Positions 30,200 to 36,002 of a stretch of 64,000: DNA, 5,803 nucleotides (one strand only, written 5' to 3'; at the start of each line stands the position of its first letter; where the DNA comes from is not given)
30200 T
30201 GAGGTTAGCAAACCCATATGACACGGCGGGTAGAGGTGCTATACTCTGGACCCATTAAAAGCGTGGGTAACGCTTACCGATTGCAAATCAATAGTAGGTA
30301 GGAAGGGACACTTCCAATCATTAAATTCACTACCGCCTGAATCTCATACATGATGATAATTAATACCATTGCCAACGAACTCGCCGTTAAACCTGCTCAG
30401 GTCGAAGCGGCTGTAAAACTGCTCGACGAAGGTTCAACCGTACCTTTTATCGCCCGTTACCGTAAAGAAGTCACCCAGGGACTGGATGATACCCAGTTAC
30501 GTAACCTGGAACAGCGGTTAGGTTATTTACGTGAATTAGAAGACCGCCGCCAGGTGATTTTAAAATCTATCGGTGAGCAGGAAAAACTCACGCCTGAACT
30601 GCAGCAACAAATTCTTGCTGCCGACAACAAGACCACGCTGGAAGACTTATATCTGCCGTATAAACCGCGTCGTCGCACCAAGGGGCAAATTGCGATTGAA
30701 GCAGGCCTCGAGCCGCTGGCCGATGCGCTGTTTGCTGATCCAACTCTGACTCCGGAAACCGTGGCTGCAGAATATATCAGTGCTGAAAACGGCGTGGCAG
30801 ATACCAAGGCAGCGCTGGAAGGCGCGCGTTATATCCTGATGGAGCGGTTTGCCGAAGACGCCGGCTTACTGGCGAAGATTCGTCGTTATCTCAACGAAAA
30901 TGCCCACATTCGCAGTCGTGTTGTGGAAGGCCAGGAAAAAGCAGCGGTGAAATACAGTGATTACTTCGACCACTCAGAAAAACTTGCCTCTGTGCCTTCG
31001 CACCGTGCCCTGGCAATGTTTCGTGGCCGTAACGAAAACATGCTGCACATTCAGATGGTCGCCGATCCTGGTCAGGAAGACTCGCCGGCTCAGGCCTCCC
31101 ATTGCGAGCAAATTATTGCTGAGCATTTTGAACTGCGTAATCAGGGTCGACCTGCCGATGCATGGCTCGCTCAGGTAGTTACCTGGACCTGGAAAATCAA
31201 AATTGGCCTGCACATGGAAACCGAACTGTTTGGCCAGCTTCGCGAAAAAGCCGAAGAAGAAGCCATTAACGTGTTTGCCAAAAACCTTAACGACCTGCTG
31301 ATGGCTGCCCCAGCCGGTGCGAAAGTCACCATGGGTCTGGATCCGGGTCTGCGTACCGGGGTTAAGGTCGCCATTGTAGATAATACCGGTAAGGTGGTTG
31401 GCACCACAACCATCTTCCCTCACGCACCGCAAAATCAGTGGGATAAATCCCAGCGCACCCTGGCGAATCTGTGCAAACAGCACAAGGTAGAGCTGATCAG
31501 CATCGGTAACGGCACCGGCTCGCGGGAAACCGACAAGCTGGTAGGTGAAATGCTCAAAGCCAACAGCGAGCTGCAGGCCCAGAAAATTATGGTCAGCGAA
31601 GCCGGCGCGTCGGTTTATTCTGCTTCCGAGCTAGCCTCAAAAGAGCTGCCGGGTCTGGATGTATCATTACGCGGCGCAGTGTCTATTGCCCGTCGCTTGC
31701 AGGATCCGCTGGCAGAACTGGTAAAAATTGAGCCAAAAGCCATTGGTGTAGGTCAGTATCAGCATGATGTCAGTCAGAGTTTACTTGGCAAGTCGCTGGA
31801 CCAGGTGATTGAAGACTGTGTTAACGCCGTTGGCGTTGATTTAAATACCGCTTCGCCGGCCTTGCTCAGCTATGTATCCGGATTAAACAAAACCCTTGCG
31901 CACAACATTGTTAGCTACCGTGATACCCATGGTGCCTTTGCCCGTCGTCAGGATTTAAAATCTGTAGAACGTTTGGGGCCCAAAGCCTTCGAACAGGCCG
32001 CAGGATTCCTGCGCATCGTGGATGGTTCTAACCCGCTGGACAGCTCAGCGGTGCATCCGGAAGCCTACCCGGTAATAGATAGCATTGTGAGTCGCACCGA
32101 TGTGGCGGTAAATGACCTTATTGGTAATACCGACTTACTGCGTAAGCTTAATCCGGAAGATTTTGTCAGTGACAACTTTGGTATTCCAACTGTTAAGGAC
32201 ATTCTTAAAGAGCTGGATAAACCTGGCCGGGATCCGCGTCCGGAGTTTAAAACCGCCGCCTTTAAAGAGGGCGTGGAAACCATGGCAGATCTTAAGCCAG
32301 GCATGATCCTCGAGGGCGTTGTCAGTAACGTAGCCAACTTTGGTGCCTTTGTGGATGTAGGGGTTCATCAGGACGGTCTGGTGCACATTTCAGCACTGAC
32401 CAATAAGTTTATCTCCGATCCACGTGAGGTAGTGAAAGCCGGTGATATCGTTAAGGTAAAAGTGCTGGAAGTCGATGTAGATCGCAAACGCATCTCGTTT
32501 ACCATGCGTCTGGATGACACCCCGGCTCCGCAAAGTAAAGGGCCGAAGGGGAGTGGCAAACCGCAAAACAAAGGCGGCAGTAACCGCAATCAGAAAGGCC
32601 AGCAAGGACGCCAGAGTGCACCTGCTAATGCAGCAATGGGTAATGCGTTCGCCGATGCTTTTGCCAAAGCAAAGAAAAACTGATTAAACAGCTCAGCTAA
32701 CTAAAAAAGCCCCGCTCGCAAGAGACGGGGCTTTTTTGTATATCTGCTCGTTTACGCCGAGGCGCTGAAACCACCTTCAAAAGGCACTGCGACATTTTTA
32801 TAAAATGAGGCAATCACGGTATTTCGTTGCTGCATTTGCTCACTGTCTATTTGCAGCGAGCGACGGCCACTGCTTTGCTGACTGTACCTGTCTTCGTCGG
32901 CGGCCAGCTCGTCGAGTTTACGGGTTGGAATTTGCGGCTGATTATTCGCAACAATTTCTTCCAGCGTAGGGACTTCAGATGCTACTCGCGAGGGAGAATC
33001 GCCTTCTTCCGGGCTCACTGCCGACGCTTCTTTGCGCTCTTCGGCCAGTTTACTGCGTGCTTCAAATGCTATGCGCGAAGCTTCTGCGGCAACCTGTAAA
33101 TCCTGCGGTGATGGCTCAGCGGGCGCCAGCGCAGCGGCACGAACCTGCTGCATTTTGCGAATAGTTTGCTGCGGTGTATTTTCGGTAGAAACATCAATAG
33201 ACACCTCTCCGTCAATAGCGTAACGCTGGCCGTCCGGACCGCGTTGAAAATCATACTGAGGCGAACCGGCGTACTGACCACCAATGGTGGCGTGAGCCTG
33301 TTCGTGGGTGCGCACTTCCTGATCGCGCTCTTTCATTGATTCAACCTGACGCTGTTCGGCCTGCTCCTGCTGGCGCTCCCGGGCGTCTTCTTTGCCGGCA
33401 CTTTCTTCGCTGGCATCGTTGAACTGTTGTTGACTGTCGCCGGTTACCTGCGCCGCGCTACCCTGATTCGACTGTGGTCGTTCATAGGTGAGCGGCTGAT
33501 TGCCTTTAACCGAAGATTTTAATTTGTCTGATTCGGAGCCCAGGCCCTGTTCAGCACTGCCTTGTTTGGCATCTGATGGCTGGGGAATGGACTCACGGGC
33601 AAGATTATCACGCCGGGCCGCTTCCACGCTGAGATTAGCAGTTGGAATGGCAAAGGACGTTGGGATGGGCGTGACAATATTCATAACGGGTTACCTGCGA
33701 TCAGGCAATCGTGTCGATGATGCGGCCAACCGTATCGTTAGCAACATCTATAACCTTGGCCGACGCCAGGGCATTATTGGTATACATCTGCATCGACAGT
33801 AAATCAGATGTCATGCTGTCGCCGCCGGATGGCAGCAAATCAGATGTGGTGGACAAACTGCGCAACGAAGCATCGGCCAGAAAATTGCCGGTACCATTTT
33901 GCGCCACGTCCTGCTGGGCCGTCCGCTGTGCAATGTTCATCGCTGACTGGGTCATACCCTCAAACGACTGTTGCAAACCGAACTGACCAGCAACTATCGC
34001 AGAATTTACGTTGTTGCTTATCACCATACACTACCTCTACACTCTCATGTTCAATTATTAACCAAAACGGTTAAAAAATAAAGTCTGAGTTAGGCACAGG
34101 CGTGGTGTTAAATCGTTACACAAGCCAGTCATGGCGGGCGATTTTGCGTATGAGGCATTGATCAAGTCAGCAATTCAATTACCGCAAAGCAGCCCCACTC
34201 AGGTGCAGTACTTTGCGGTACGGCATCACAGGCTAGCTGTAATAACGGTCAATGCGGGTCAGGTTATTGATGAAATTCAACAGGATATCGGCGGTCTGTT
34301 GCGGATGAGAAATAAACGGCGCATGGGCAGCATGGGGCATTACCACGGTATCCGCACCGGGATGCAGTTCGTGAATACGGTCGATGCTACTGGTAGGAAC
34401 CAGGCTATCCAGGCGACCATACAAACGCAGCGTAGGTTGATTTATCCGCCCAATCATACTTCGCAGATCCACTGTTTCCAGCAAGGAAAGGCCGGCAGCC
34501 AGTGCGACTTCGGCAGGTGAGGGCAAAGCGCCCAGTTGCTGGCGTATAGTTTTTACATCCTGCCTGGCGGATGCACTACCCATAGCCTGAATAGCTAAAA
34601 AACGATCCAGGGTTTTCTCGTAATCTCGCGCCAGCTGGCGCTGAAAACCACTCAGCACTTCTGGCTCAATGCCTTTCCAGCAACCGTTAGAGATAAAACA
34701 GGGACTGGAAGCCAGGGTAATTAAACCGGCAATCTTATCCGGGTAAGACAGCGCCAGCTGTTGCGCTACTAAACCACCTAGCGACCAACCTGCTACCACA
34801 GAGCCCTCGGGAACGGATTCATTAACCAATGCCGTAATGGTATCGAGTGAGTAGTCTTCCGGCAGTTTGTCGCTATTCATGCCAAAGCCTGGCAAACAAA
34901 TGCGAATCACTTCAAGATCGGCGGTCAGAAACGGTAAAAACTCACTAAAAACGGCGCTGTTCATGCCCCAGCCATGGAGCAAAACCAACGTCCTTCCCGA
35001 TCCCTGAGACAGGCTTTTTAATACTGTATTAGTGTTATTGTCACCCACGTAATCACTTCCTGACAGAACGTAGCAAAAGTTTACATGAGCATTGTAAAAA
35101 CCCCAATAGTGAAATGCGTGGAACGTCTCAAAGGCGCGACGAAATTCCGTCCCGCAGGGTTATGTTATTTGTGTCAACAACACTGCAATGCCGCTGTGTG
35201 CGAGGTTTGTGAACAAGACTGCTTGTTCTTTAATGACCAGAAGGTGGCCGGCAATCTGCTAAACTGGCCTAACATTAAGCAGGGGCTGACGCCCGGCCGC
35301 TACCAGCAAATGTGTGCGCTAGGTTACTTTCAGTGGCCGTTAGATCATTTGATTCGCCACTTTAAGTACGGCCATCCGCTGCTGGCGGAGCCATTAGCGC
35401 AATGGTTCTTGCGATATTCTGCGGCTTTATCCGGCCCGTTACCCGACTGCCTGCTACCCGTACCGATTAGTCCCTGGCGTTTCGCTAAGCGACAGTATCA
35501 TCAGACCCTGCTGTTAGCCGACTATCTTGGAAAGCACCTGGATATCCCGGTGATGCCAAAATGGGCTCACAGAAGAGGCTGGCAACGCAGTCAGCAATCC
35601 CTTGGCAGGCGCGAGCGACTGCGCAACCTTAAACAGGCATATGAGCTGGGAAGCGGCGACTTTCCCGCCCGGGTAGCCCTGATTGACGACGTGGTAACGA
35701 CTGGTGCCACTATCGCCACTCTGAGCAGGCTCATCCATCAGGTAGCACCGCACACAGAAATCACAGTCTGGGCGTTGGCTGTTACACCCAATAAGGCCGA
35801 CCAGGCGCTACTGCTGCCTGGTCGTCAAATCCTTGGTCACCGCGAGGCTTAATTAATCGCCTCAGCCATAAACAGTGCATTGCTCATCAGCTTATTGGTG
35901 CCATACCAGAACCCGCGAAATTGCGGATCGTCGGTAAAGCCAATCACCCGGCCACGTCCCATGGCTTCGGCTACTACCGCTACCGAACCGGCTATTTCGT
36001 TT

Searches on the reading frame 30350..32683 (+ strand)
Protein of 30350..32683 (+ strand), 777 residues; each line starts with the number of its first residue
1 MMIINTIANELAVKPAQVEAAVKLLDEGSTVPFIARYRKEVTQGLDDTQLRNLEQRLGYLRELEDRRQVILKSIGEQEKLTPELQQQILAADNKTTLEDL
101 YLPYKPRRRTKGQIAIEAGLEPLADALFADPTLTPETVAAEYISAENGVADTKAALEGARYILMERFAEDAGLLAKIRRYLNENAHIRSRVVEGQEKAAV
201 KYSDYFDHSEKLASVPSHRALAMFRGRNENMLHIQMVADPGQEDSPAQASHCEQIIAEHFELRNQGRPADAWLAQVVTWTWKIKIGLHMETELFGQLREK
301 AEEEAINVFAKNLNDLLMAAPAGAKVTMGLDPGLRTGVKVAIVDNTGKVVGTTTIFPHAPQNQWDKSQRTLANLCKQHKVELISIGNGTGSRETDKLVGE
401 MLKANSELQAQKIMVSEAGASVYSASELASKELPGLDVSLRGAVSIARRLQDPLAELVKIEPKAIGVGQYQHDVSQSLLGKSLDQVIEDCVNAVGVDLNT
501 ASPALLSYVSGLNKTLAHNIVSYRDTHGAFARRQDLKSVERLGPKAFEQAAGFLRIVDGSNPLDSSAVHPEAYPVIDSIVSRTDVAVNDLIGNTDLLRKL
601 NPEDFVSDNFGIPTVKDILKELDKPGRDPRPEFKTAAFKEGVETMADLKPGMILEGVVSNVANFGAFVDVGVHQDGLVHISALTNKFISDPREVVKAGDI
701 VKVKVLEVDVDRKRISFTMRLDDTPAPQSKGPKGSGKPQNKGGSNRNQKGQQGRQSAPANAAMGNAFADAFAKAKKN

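Call 6: search_protein_families(library=pfam, proteins=[window:30350-32683:+], max_evalue=0.001)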
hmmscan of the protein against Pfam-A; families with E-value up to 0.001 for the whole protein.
window:30350-32683:+ (777 aa): 9 families
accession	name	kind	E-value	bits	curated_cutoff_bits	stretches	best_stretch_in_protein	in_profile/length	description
PF22706.1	Tex_central_region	-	6.3e-75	251.5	27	1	130-309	1-178/178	Tex central region-like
PF16921.10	Tex_YqgF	-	2.8e-53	180.1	27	1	325-451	1-126/126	Tex protein YqgF-like domain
PF09371.15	Tex_N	-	1.8e-31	108.1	32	1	2-74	2-74/75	Tex-like protein N-terminal domain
PF12836.13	HHH_3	-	3.2e-29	101.2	27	1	491-555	1-65/65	Helix-hairpin-helix motif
PF17674.7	HHH_9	-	8.2e-24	84.7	23.1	1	561-630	1-70/70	HHH domain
PF00575.29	S1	-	7.1e-22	78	22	1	649-720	3-74/74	S1 RNA binding domain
PF14635.12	HHH_7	-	9.2e-09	36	27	1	469-556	10-103/104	Helix-hairpin-helix motif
PF14639.11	YqgF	-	5.7e-07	29.9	35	1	338-458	21-147/150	Holliday-junction resolvase-like of SPT6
PF23459.1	S1_RRP5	-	0.00073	20.5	27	0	648-709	1-62/72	RRP5 S1 domain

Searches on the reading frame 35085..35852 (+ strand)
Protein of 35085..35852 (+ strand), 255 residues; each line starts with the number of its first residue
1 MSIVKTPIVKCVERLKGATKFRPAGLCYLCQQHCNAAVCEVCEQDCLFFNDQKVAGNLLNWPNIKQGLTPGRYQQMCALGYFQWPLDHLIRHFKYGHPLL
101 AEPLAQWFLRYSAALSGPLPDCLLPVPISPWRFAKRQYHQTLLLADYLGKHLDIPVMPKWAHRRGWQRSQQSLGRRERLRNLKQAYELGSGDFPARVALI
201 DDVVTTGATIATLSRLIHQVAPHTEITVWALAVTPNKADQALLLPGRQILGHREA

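Call 15: search_protein_families(library=pfam, proteins=[window:35085-35852:+], max_evalue=0.001)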
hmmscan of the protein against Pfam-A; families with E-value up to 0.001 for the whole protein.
window:35085-35852:+ (255 aa): 1 family
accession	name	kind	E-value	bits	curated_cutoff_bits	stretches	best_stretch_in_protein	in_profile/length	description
PF15609.12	PRTase_2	-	1.4e-05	25.2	28.8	1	195-238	120-163/188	Phosphoribosyl transferase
